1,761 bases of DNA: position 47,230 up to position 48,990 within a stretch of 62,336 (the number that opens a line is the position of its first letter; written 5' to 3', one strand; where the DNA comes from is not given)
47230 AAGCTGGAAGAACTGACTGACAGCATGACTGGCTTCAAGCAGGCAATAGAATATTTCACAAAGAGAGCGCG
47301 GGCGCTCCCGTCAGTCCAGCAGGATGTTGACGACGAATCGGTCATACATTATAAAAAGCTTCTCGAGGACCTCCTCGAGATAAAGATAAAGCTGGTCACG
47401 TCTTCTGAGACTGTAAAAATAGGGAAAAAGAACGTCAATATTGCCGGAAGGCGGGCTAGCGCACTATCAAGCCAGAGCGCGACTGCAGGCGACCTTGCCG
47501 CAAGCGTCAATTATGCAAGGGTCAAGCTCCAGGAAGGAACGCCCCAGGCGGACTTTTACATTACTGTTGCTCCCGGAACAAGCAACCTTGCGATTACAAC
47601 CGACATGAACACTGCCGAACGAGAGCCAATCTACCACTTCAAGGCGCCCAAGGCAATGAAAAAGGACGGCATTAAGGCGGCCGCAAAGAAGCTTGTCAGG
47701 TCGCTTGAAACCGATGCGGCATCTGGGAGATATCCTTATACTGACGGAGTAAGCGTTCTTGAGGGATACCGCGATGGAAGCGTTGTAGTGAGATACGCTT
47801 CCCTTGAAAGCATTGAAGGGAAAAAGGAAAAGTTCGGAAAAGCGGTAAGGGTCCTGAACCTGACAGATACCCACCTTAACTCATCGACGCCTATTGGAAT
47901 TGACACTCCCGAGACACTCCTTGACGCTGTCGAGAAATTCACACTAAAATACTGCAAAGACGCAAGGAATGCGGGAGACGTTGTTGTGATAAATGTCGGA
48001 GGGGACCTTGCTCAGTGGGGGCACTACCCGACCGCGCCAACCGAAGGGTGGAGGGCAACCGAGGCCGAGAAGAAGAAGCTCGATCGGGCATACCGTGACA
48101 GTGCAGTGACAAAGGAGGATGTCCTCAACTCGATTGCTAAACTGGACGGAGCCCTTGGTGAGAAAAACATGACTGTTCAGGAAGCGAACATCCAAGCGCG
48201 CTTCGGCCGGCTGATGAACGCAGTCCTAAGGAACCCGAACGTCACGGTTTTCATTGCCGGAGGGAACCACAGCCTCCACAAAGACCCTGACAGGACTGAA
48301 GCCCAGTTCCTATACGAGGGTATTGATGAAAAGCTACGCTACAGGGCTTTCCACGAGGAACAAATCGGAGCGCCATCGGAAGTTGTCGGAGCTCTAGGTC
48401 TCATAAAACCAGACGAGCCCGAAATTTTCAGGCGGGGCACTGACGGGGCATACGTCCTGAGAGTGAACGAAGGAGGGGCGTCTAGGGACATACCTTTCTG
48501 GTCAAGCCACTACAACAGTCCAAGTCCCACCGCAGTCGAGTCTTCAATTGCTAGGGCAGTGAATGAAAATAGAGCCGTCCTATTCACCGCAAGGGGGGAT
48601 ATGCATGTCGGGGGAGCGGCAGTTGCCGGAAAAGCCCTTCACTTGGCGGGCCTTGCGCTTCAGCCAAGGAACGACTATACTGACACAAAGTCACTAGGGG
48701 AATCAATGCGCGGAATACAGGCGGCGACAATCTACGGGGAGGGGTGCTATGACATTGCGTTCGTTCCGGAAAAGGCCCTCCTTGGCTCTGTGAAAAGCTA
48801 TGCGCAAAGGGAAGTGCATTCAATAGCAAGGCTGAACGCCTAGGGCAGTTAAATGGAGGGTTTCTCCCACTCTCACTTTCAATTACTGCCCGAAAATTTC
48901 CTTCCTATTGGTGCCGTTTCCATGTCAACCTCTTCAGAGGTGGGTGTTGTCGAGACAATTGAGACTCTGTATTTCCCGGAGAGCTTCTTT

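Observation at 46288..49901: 851-aa protein of unknown family combining a long coiled coil with a C-terminal metallophosphoesterase-like domain, convergent with a radical SAM gene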

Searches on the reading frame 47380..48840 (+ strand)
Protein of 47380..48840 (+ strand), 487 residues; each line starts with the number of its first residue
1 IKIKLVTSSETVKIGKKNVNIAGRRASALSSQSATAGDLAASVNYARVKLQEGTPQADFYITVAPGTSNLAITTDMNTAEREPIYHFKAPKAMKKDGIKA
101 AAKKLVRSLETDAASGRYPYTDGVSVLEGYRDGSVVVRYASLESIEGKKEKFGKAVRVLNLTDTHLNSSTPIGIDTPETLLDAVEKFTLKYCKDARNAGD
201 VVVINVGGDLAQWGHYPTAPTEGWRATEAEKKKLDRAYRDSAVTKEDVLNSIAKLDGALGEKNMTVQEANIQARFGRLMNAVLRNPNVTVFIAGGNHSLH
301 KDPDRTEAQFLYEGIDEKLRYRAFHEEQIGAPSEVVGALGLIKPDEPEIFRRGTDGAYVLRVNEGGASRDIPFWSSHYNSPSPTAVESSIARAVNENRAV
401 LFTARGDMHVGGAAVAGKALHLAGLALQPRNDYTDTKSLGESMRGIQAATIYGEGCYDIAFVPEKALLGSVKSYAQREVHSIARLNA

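Call 9: find_homologous_proteins(query=window:47548-48840:+)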
Query window:47548-48840:+: 8000 candidates shared short words with the query, none scored E <= 0.001.
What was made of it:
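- Tried and rejected: I treat this as a tool limitation; the exhaustive search replaces it (call 9).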

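Call 24: search_protein_representatives(protein=window:47476-48840:+)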
Query: 455 residues. Proteins with E-value up to 0.001 (for the whole library): 2; up to 1e-10: 1; up to 1e-30: 1. The best 2 are listed.
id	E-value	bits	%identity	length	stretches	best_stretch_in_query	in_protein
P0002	1.2e-275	930.3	91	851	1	2-455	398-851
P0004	5.1e-05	38.6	25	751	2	8-305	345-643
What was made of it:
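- Tried and rejected: Exhaustive phmmer of aa 397-851 over 1.84e9 representatives: only P0002 and P0004 (call 24).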

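Call 39: search_protein_families(library=pfam, proteins=[P0004], max_evalue=10)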
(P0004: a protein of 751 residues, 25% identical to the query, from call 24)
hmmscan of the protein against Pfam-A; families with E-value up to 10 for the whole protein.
P0004 (751 aa): 11 families
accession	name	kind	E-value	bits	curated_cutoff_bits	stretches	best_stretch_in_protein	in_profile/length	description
PF00149.33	Metallophos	-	2.9e-06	28.3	21.5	1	464-527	2-59/191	Calcineurin-like phosphoesterase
PF12850.12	Metallophos_2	-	0.00084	19.8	27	1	464-520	2-47/154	Calcineurin-like phosphoesterase superfamily domain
PF25078.1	DUF7801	-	0.008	16.8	33.2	1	182-265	51-139/155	Domain of unknown function (DUF7801)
PF15619.11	Lebercilin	-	0.0081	16.2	34.3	1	148-233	52-136/193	Ciliary protein causing Leber congenital amaurosis disease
PF19353.4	DUF5930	-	0.14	11.6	27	1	163-264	118-222/320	Family of unknown function (DUF5930)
PF16331.10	TolA_bind_tri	-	0.16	12.5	30.1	1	176-236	2-61/76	TolA binding protein trimerisation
PF04019.17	DUF359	-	0.18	11.9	25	1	464-507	35-77/126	Protein of unknown function (DUF359)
PF08614.16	ATG16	-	0.25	11.9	33.7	1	172-261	96-184/200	Autophagy protein 16 (ATG16)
PF24430.1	DUF7553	-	0.28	12.2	27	1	167-225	15-74/85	Family of unknown function (DUF7553)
PF20492.3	ERM_helical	-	6.8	7.2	40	1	172-266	7-107/120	Ezrin/radixin/moesin, alpha-helical domain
PF02465.23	FliD_N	-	9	7.4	24.8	0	220-267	20-67/97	Flagellar hook-associated protein 2 N-terminus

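Call 43: list_cluster_members(proteins=[P0004])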
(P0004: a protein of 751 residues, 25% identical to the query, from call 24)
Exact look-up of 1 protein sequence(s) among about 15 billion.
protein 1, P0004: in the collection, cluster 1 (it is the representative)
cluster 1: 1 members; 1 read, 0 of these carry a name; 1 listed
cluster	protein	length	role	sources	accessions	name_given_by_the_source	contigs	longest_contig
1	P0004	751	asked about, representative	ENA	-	-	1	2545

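Call 44: find_encoding_contigs(protein=P0004, flank=10000)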
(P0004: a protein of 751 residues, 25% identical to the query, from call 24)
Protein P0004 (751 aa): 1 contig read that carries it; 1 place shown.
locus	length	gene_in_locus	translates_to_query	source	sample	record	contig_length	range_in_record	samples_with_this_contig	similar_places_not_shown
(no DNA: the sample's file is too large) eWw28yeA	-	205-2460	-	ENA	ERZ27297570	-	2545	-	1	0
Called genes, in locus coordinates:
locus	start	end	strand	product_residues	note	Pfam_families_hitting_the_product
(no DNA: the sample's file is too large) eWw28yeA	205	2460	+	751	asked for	PF00149:Metallophos (weak)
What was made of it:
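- Tried and rejected: The contig of P0004 is 2.5 kb with no neighbours (call 44).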

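Call 47: search_dna_similar(query=window:47380-48840:+, collection=phages, mode=protein, max_evalue=0.01)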
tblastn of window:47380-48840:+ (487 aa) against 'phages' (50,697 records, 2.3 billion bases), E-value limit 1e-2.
No match.

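Call 51: search_dna_similar(query=window:47380-48840:+, collection=plasmids, mode=protein, max_evalue=0.01)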
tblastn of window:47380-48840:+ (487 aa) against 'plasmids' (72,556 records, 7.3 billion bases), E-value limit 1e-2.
No match.

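Call 58: search_protein_families(library=padloc, proteins=[P0004], max_evalue=1)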
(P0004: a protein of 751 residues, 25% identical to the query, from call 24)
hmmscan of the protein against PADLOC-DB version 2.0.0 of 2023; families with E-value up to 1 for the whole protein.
P0004 (751 aa): 5 families
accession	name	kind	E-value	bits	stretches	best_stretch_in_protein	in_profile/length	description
PDLC03841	LeoBC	-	1.4e-05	22.4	1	169-290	314-430/601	-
PDLC00518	JetC1|JetC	-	0.004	13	1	170-270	304-404/1112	DUF3584 domain; MukB-like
PDLC00006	DruC1|DruC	-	0.03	10.8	1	175-270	172-266/626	Unknown function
PDLC00648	ZorA3|ZorA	-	0.44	7.2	1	174-280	366-471/692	MotA/ExbB/TolQ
PDLC03861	LmuB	-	0.55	6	1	171-280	566-673/1213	-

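Call 59: search_protein_families(library=phrogs, proteins=[P0004], max_evalue=1)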
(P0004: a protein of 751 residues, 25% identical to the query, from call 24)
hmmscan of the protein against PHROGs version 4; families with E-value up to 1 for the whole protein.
P0004 (751 aa): 5 families
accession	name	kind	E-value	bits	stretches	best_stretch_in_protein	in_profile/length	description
phrog_1649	-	other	1.7e-05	24.6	1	456-519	29-85/308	metallo-phosphoesterase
phrog_4704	-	tail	0.00019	21.2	1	174-283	27-109/625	tail length tape measure protein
phrog_20596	-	unknown function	0.043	14.9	1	173-263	33-113/211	-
phrog_13576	-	other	0.071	14.3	1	200-268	50-117/126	methyltransferase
phrog_5105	-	unknown function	0.97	10.5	0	174-267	50-142/159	-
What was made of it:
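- P0004 hits PF00149 at 28.3 bits (cut-off 21.5), PF12850 at E 8e-4, and phrog_1649 'metallo-phosphoesterase' at E 1.7e-5 (calls 39, 59).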

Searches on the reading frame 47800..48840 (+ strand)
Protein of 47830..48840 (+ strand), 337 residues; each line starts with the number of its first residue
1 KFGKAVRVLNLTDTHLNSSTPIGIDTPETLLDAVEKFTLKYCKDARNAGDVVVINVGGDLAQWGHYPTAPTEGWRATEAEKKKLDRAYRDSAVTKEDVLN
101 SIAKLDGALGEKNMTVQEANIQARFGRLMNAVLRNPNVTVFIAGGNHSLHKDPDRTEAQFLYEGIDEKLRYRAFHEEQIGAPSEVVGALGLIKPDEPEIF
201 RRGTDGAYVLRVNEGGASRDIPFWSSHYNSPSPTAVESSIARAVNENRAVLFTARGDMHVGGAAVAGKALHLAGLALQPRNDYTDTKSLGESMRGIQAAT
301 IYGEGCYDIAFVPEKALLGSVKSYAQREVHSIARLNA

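Call 39: search_protein_families(library=pfam, proteins=[window:47830-48840:+], max_evalue=10)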
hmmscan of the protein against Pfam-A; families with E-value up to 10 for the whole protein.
window:47830-48840:+ (337 aa): 2 families
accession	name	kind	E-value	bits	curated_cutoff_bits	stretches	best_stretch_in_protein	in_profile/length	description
PF07319.16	DnaI_N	-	0.0045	18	24.1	1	116-173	12-69/94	Primosomal protein DnaI N-terminus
PF00149.33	Metallophos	-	0.011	16.6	21.5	1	7-193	2-104/191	Calcineurin-like phosphoesterase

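Call 42: search_solved_structures(query=A4, max_evalue=10, show_alignments=3)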
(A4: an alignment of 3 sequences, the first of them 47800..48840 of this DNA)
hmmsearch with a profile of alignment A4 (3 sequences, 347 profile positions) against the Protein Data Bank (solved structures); distinct sequences matched with E-value up to 10: 5.
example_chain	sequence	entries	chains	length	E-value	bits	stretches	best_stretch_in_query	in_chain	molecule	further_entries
5aj3_O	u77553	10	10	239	0.28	13.5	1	122-207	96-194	MITORIBOSOMAL PROTEIN US15M, MRPS15 | Uncharacterized protein | Mitochondrial ribosomal protein S15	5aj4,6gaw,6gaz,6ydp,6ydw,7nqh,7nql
8oin_AL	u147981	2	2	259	0.34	13.2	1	122-207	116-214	28S ribosomal protein S15, mitochondrial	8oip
8gf5_A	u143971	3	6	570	0.93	11.7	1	169-221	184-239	Methyl-coenzyme M reductase subunit alpha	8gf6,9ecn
1y76_A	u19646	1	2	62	1.6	11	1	102-139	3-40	protein associated to tight junctions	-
9uaj_D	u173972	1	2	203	2.1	10.6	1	122-157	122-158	Perivitellin protein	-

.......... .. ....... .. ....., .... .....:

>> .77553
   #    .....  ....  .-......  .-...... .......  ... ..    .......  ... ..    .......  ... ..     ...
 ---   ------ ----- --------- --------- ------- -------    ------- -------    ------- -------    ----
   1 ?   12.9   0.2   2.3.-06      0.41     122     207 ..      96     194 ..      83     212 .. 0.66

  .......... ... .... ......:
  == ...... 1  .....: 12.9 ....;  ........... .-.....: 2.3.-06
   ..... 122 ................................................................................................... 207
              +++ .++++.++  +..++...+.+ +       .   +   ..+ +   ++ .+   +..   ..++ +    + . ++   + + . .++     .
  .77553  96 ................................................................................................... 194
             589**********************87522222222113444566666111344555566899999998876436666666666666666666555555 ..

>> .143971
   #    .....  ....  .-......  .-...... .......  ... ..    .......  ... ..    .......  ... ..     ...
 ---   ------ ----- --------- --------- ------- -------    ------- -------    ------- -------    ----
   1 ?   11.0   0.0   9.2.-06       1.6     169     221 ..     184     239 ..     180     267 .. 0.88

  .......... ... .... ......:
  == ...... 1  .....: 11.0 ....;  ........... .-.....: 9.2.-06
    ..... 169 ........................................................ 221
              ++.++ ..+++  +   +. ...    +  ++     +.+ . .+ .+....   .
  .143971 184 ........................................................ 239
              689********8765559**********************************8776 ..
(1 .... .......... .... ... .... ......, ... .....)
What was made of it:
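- The profile search of PDB sequences found nothing (call 42).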

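Call 49: predict_structure(alignment_id=A4)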
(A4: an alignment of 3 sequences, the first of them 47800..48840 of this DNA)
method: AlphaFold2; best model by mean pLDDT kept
length: 347 residues; sequences in the alignment: 3
mean_pLDDT: 44.9   pTM: 0.52
mean pLDDT of the five models: 44.9, 43.8, 42.3, 37.3, 37.1
residues with pLDDT >= 90: 0; 70-90: 42; 50-70: 63; < 50: 242
segments of 3 or more residues with pLDDT < 50: 1-12, 24-35, 70-120, 155-161, 188-347
pLDDT, mean of each block of 10 residues (from residue 1): 35 54 45 47 70 74 60 36 36 43 45 43 64 82 75 49 64 82 54 24 24 31 35 28 38 42 36 37 36 25 38 32 29 24 26
secondary structure, 60 per line:
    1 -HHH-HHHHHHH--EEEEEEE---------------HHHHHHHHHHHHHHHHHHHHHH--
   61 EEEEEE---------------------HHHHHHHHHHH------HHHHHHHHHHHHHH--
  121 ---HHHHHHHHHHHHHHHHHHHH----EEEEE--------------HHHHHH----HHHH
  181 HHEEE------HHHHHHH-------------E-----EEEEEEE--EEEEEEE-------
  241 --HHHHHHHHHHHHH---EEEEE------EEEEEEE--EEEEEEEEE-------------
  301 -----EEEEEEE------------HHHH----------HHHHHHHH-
elements in order: H6-12 E15-21 H37-58 E61-66 H88-98 H105-118 H124-143 E148-152 H167-172 H177-182 E183-185 H192-198 E218-224 E227-233 H243-255 E259-263 E270-276 E279-287 E306-312 H325-328 H339-346
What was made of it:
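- On Calcineurin-like metallophosphoesterase superfamily: AF2 gives pLDDT 44.9 and pTM 0.52 with 3 sequences (call 49).
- The structure models are poor (calls 39, 49).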

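Call 72: fold_search(model_id=the predicted structure, library=pdb)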
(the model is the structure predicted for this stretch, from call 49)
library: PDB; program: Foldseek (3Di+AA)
matches with E <= 10: 833; with E <= 0.001: 0
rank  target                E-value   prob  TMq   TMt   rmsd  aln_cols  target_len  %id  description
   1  6knb_A                1.9e-02  0.51  0.26  0.21  12.0       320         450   13  PolD-PCNA-DNA (form A) (released 2020-08-05)
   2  9ccz                  4.8e-02  0.77  0.20  0.27   5.6       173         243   12  Crystal Structure of the K. pneumoniae LpxH / JH-LPH-92 Complex (released 2025-02-12)
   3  7ss6                  5.1e-02  0.30  0.25  0.32  15.4       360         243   10  Structure of Klebsiella LpxH in complex with JH-LPH-45 (released 2023-04-12)
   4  2yvt                  5.7e-02  0.23  0.21  0.27  16.8       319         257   12  Crystal structure of aq_1956 (released 2007-10-16)
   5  6wii                  7.4e-02  0.47  0.19  0.27  13.1       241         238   12  Crystal structure of the K. pneumoniae LpxH/JH-LPH-41 complex (released 2020-07-29)
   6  7ss7                  8.9e-02  0.25  0.22  0.30  13.0       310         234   10  Crystal structure of Klebsiella LpxH in complex with JH-LPH-50 (released 2023-04-12)
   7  6ph9                  1.0e-01  0.51  0.19  0.25  10.2       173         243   13  Crystal Structure of the Klebsiella pneumoniae LpxH-lipid X complex (released 2020-02-12)
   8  8qka                  1.0e-01  0.30  0.23  0.32  11.8       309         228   11  Structure of K. pneumoniae LpxH in complex with JEDI-852 (released 2024-04-17)
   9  6pib                  1.2e-01  0.60  0.20  0.27   5.6       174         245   11  Structure of the Klebsiella pneumoniae LpxH-AZ1 complex (released 2020-02-12)
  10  9ccx                  1.3e-01  0.57  0.20  0.27   5.6       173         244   12  Crystal Structure of the Klebsiella pneumoniae LpxH/JH-LPH-86 complex (released 2025-02-12)
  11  2hk0_A                1.3e-01  0.14  0.14  0.17  15.1       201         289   10  Crystal structure of D-psicose 3-epimerase (DPEase) in the absence of substrate (released 2006-08-29)
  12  8tcr_A                1.3e-01  0.13  0.15  0.18  14.9       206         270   10  Structure of glucose bound Alistipes sp. 3-Keto-beta-glucopyranoside-1,2-Lyase AL1 (released 2024-06-12)
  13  4pfh_B                1.4e-01  0.16  0.17  0.19  14.0       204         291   14  Crystal structure of engineered D-tagatose 3-epimerase PcDTE-IDF8 (released 2014-10-22)
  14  8tcd_A                1.4e-01  0.14  0.15  0.19  15.1       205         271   11  Structure of Alistipes sp. 3-Keto-beta-glucopyranoside-1,2-Lyase AL1 (released 2024-06-12)
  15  6pj3                  1.5e-01  0.57  0.20  0.27   5.6       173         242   12  Crystal structure of the Klebsiella pneumoniae LpxH/JH-LPH-33 complex (released 2020-02-12)
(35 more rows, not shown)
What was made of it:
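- On Calcineurin-like metallophosphoesterase superfamily: Foldseek's top 10 PDB hits are all MPE folds but with E >= 0.019 (call 72).
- LpxH structures fill 7 of the top 10 Foldseek hits (call 72).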
